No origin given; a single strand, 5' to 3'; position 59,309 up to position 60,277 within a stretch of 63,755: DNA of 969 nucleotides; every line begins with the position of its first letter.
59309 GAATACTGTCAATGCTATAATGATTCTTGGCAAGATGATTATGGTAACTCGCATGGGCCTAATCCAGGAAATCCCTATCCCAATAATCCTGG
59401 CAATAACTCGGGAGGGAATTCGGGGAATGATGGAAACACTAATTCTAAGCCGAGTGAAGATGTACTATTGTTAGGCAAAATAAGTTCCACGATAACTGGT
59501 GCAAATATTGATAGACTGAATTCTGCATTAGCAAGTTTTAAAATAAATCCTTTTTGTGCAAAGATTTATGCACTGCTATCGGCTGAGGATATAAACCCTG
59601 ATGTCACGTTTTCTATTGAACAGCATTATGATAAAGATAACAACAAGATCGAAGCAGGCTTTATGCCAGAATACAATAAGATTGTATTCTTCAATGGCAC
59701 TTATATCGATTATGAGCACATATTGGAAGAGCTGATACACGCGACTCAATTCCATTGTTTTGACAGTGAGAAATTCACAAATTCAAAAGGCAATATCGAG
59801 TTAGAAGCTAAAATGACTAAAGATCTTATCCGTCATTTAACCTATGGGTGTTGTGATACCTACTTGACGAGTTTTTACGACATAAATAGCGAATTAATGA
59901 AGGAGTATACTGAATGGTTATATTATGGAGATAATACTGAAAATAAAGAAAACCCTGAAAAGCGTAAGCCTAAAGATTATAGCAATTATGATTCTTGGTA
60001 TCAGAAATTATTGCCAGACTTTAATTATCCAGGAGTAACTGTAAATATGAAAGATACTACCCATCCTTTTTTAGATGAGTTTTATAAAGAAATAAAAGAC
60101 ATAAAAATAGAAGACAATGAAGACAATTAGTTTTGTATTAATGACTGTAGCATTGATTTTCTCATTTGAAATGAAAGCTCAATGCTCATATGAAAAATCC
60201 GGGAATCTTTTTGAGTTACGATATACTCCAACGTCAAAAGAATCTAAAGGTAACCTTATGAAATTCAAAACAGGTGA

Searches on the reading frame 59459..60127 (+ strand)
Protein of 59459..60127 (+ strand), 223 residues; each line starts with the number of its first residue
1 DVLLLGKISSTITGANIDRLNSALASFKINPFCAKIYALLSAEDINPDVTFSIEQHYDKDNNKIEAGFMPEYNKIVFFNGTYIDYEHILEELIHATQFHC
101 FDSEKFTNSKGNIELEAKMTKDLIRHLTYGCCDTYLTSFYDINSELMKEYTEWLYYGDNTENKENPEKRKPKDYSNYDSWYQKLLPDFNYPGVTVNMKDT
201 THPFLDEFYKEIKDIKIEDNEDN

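Call 24: search_solved_structures(query=A3, max_evalue=10, show_alignments=3)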
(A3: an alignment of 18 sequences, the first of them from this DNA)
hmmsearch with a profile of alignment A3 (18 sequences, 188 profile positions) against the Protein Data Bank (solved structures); distinct sequences matched with E-value up to 10: 4.
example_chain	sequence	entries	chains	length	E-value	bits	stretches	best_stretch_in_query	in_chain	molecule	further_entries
2bsk_B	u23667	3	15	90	0.54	13.1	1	99-130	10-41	MITOCHONDRIAL IMPORT INNER MEMBRANE TRANSLOCASE SUBUNIT TIM10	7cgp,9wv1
9grn_A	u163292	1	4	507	0.71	12.7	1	131-183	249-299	Inositol hexakisphosphate and diphosphoinositol-pentakisphosphate kinase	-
9gro_A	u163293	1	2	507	0.71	12.7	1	131-183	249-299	Inositol hexakisphosphate and diphosphoinositol-pentakisphosphate kinase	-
9grh_A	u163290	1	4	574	0.86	12.4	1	131-183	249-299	Inositol hexakisphosphate and diphosphoinositol-pentakisphosphate kinase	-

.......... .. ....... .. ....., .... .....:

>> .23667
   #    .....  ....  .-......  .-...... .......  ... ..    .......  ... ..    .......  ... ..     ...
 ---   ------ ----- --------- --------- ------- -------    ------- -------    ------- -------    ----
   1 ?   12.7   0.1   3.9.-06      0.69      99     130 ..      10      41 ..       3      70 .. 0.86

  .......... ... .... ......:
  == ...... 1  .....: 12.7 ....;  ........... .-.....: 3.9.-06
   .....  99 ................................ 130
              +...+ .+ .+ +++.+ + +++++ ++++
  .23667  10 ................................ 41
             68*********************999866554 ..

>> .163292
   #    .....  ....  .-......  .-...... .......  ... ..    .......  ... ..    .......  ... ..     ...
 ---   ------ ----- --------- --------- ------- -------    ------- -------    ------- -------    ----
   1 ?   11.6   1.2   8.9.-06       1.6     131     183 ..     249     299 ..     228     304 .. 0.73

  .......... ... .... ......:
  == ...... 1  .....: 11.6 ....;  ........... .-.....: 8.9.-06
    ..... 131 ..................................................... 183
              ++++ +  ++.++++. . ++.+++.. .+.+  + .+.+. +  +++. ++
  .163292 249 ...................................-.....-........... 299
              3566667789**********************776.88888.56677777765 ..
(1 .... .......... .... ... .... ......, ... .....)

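Call 31: predict_structure(alignment_id=A2)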
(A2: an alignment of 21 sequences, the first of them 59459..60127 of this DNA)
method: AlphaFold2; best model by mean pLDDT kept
length: 223 residues; sequences in the alignment: 21
mean_pLDDT: 89.7   pTM: 0.89
mean pLDDT of the five models: 89.7, 89.6, 89.5, 88.8, 88.6
residues with pLDDT >= 90: 155; 70-90: 49; 50-70: 16; < 50: 3
segments of 3 or more residues with pLDDT < 50: 221-223
pLDDT, mean of each block of 10 residues (from residue 1): 81 96 93 95 93 94 95 97 97 97 88 97 89 86 90 83 68 89 95 91 96 77 44
secondary structure, 60 per line:
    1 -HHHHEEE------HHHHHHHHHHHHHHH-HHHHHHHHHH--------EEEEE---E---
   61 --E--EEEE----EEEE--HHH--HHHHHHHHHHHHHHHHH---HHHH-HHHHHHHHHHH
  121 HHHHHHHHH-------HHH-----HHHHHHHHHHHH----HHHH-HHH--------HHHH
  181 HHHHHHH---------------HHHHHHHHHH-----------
elements in order: H2-5 E6-8 H15-29 H31-40 E49-53 E66-69 E74-77 H85-101 H105-108 H110-129 H145-156 H161-164 H177-187 H203-212
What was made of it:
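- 59459..60130 (+): C-terminal domain (aa 378-600) of an unnamed family, the putative effector enzyme. AlphaFold pLDDT 89.7, pTM 0.89 (call 31).
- Confident model (call 31).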

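Call 35: fold_search(model_id=the predicted structure, library=pdb)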
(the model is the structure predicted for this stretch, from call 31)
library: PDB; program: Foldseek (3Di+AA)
matches with E <= 10: 7; with E <= 0.001: 0
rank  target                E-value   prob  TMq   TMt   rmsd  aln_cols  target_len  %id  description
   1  7xni_A                1.7e+00  0.02  0.12  0.08  26.2       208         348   10  human KCNQ1-CaM in apo state (released 2022-12-14)
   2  4yf1_C                2.8e+00  0.02  0.10  0.13  12.9       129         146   13  1.85 angstrom crystal structure of lmo0812 from Listeria monocytogenes EGD-e (released 2015-03-04)
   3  6uzz_A                4.5e+00  0.01  0.13  0.09  26.2       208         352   10  structure of human KCNQ1-CaM complex (released 2019-12-04)
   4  9vec_A                4.5e+00  0.01  0.13  0.09  26.1       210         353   10  structure of human KCNQ1-KCNE1-CaM complex (released 2025-08-20)
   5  3jbx_A                7.9e+00  0.01  0.16  0.08  21.6       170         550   12  Cryo-electron microscopy structure of RAG Signal End Complex (C2 symmetry) (released 2015-12-09)
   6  9zpw_A                8.8e+00  0.01  0.10  0.07  15.2       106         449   16  CNGA1 channel intermediate state in nanodisc cGMP-bound (released 2026-01-14)
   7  3a1u_B                9.8e+00  0.01  0.12  0.11  17.0       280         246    9  Crystal structue of the cytosolic domain of T. maritima FeoB iron iransporter in GMPPNP form (released 2009-09-22)

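Call 43: search_protein_representatives(alignment_id=A3)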
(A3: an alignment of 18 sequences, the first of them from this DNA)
Query: 18 sequences, 188 profile positions. Proteins with E-value up to 0.001 (for the whole library): 538; up to 1e-10: 224; up to 1e-30: 2. The best 150 are listed.
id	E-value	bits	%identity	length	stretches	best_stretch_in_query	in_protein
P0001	4.6e-64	231.8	-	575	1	1-187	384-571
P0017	5.7e-58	212.0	-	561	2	3-183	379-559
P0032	4.8e-26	107.9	-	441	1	2-181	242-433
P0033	1.4e-24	103.1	-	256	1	3-155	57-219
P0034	6.8e-24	100.9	-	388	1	3-179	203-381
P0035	7.9e-24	100.6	-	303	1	3-150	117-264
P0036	1.8e-23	99.5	-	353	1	11-154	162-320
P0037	6.5e-23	97.7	-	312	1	2-184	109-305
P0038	1.3e-22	96.7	-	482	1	8-183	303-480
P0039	1.4e-22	96.6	-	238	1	2-178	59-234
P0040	1.8e-22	96.2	-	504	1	2-143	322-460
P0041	2.5e-22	95.7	-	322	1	5-143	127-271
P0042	1.0e-21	93.8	-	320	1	2-152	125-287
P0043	1.2e-21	93.5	-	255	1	2-184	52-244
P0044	2.0e-21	92.8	-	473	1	3-168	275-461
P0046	3.3e-21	92.1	-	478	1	2-183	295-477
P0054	8.4e-21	90.8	-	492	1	4-163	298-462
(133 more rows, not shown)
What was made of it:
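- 59459..60130 (+): 538 representative clusters at E<=1e-3, always C-terminal among the 150 listed (call 43).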

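Call 48: search_protein_families(library=pfam, alignment_id=A5, max_evalue=0.01)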
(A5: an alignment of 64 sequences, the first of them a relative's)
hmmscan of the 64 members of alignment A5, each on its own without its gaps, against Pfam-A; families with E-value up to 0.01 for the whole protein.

A. member 1, P0032 (441 aa): 0 families

B. families by the number of members that match (of 64 scanned): 4 families
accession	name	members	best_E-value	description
PF20573.4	DUF6782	2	0.0056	Putative metallopeptidase family (DUF6782)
PF07172.16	GRP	1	0.0029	Glycine rich protein family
PF21928.1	XLF_CC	1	0.0042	XLF protein coiled-coil region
PF03731.21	Ku_N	1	0.0081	Ku70/Ku80 N-terminal alpha/beta domain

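Call 57: find_encoding_contigs(protein=P0046, flank=8000, max_places=2)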
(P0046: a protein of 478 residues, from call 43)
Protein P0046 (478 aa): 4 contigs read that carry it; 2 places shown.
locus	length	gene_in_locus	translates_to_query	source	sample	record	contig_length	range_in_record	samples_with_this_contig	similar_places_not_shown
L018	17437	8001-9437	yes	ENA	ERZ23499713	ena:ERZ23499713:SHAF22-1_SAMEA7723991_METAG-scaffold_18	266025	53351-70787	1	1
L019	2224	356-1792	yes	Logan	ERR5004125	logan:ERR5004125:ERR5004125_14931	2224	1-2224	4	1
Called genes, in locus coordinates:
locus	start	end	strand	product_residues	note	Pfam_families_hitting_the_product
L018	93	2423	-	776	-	PF17678:Glyco_hydro_92N, PF07971:Glyco_hydro_92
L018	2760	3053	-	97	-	-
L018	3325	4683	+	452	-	PF00294:PfkB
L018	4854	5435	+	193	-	-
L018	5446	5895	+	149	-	PF01668:SmpB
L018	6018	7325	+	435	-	PF02550:AcetylCoA_hydro, PF13336:AcetylCoA_hyd_C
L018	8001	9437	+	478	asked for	-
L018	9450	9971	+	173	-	-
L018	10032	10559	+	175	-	-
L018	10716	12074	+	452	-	PF01966:HD (weak), PF13286:HD_assoc (weak)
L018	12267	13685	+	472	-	PF18294:Pept_S41_N, PF17820:PDZ_6 (weak), PF03572:Peptidase_S41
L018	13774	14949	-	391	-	PF03051:Peptidase_C1_2 (weak), PF00112:Peptidase_C1 (weak)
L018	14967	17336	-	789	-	PF02901:PFL-like, PF01228:Gly_radical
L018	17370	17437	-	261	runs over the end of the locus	PF13353:Fer4_12, PF04055:Radical_SAM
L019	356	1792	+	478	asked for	-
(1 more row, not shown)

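Call 66: search_protein_families(library=pfam, alignment_id=A3, max_evalue=10)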
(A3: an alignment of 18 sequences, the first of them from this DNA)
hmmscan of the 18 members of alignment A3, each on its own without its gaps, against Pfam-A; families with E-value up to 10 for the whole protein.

A. member 1, seq(216 aa): 2 families
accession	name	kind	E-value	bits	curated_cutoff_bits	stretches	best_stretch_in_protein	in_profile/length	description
PF13102.12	Phage_int_SAM_5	-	0.031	15.1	22.3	1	108-155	20-63/98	Phage integrase SAM-like domain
PF01973.23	MptE-like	-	0.16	12.2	34.6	1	28-81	58-108/171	6-hydroxymethylpterin diphosphokinase MptE-like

B. families by the number of members that match (of 18 scanned): 18 families
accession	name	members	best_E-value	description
PF02953.20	zf-Tim10_DDP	2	0.015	Tim10/DDP family zinc finger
PF12671.13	Amidase_6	1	0.0017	Putative amidase domain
PF16578.11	IL17R_fnIII_D2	1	0.0045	Interleukin 17 receptor D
PF19863.4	DUF6337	1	0.011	Family of unknown function (DUF6337)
PF10602.15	RPN7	1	0.02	26S proteasome subunit RPN7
PF20026.4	DUF6434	1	0.021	Domain of unknown function (DUF6434)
PF16242.11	Pyrid_ox_like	1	0.027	Pyridoxamine 5'-phosphate oxidase like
PF13102.12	Phage_int_SAM_5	1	0.031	Phage integrase SAM-like domain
PF21229.3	TdIF1_2nd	1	0.04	TdIF1, C-terminal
PF13915.11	DUF4210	1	0.046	Domain of unknown function (DUF4210)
PF08394.17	Arc_trans_TRASH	1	0.056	Archaeal TRASH domain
PF23728.1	Tubby_C_like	1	0.067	Tubby C-terminal like domain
PF18202.7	TQ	1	0.11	T-Q ester bond containing domain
PF00610.27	DEP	1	0.14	Domain found in Dishevelled, Egl-10, and Pleckstrin (DEP)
PF01973.23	MptE-like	1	0.16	6-hydroxymethylpterin diphosphokinase MptE-like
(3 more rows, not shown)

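Call 67: search_protein_families(library=pfam, alignment_id=A5, max_evalue=10)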
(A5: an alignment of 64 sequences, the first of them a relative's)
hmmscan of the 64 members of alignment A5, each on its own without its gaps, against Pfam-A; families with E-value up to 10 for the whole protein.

A. member 1, P0032 (441 aa): 0 families

B. families by the number of members that match (of 64 scanned): 34 families (the first 25 are shown)
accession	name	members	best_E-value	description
PF07172.16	GRP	2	0.0029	Glycine rich protein family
PF20573.4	DUF6782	2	0.0056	Putative metallopeptidase family (DUF6782)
PF25184.1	YxzE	2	0.49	YxzE-like putative bacteriocin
PF21928.1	XLF_CC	1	0.0042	XLF protein coiled-coil region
PF03731.21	Ku_N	1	0.0081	Ku70/Ku80 N-terminal alpha/beta domain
PF25200.1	DUF7833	1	0.012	Family of unknown function (DUF7833)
PF24549.1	DUF7602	1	0.017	Domain of unknown function (DUF7602)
PF21428.2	Gp7_helical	1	0.019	Baseplate wedge protein gp7, helical domain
PF19990.4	DUF6426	1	0.019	Family of unknown function (DUF6426)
PF20745.2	TSP_Ig-like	1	0.035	Tailspike protein-like, Ig-like domain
PF23418.1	DUF7108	1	0.049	Domain of unknown function (DUF7108)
PF04399.18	Glutaredoxin2_C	1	0.054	Glutaredoxin 2, C terminal domain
PF15640.11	Tox-MPTase4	1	0.054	Metallopeptidase toxin 4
PF05341.16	PIF6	1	0.079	Per os infectivity factor 6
PF12379.13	bCoV_NSP3_N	1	0.081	Betacoronavirus replicase NSP3, N-terminal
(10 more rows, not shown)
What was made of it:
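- Weak zincin hints: DUF6782 putative metallopeptidase in 2 members (E 0.0056) and Tox-MPTase4 in 1 member (E 0.054) (calls 48, 67).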

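Call 71: fold_search(model_id=the predicted structure, library=viral)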
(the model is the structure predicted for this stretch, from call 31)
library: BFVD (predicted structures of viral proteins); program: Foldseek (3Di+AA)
matches with E <= 10: 97; with E <= 0.001: 0
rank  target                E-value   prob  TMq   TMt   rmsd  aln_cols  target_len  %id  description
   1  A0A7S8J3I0            1.3e-02  0.80  0.33  0.13  15.4       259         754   13  (no name in the UniProt tables at hand)
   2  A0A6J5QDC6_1          7.4e-02  0.51  0.30  0.07  14.9       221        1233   15  LT_GEWL domain containing protein [uncultured Caudovirales phage]
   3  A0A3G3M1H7            8.8e-02  0.25  0.25  0.19  16.3       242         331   12  (no name in the UniProt tables at hand)
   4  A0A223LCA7            9.3e-02  0.60  0.36  0.38  16.1       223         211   12  IrrE N-terminal-like domain-containing protein [Bacillus phage PBS1]
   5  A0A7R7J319            1.0e-01  0.44  0.25  0.30  13.4       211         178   11  (no name in the UniProt tables at hand)
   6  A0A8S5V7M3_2          1.1e-01  0.21  0.24  0.09  15.6       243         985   14  Uncharacterized protein [CrAss-like virus sp. ctUXy6]
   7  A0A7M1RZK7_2          1.2e-01  0.28  0.28  0.07  14.1       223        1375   12  ART-PolyVal-like domain-containing protein [uncultured phage cr271_1]
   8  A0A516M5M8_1          1.4e-01  0.44  0.27  0.06  14.0       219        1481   12  (no name in the UniProt tables at hand)
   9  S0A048                2.0e-01  0.23  0.27  0.08  12.0       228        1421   10  Structural protein [Cellulophaga phage phi14:2]
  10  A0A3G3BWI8            2.5e-01  0.75  0.27  0.16   6.5       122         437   17  (no name in the UniProt tables at hand)
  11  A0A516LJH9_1          3.0e-01  0.30  0.29  0.07  14.9       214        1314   13  (no name in the UniProt tables at hand)
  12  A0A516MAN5            3.5e-01  0.30  0.35  0.25  24.1       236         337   16  (no name in the UniProt tables at hand)
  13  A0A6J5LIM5            3.9e-01  0.13  0.21  0.23  16.3       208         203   12  Uncharacterized protein [uncultured Caudovirales phage]
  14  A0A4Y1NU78            4.1e-01  0.54  0.23  0.27   5.7        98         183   12  (no name in the UniProt tables at hand)
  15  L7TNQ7                4.1e-01  0.25  0.31  0.09  11.9       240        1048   10  Uncharacterized protein [Haloarcula vallismortis tailed virus 1]
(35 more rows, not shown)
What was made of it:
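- On Zincin/gluzincin metallopeptidases: Pfam DUF6782 at 0.0056 and Tox-MPTase4 at 0.054, both below cut-offs (calls 35, 67, 71).
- The sub-threshold BFVD Foldseek list includes several IrrE-N-like, SprT-like and metalloprotease entries (call 71).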

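Call 95: search_protein_families(library=phrogs, proteins=[window:59459-60127:+, P0046, P0054, P0040, P0038], max_evalue=0.1)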
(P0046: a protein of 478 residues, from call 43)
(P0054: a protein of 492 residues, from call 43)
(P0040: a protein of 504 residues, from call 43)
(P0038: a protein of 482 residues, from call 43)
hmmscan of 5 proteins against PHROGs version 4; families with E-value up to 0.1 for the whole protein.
window:59459-60127:+ (223 aa): 0 families

P0046 (478 aa): 1 family
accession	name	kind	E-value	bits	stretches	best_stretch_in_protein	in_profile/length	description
phrog_2409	-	unknown function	0.043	15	1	366-411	75-114/133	-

P0054 (492 aa): 0 families

P0040 (504 aa): 0 families

P0038 (482 aa): 0 families

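Call 96: find_encoding_contigs(protein=P0054, flank=4000, max_places=1)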
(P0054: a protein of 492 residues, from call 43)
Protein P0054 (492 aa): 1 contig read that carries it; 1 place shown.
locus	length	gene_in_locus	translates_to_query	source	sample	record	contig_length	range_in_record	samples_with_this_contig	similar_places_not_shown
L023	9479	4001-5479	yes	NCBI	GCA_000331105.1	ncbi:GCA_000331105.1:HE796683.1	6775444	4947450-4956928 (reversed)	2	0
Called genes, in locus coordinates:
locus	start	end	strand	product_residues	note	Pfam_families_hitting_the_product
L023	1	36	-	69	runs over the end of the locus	-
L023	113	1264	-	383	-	-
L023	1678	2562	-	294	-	PF01223:Endonuclease_NS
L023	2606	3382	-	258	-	PF18728:HEPN_AbiV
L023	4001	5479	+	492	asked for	-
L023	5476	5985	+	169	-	-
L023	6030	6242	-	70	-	-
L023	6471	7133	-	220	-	PF13568:OMP_b-brl_2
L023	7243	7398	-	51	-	-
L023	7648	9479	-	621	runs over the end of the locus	PF00144:Beta-lactamase, PF00515:TPR_1 (faint), PF07719:TPR_2 (faint)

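Call 97: find_encoding_contigs(protein=P0040, flank=4000, max_places=1)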
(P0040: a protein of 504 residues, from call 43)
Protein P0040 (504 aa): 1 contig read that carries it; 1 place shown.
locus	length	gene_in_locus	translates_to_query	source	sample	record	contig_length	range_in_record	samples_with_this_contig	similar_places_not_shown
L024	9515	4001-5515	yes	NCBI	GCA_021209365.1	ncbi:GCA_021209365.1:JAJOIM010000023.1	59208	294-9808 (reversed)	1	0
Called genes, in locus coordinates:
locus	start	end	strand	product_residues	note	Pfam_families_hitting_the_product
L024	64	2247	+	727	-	-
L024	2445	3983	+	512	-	PF04932:Wzy_C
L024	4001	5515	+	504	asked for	-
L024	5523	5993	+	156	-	-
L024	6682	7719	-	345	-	PF17761:DUF1016_N, PF06250:YhcG_C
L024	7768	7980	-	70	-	-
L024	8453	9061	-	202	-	-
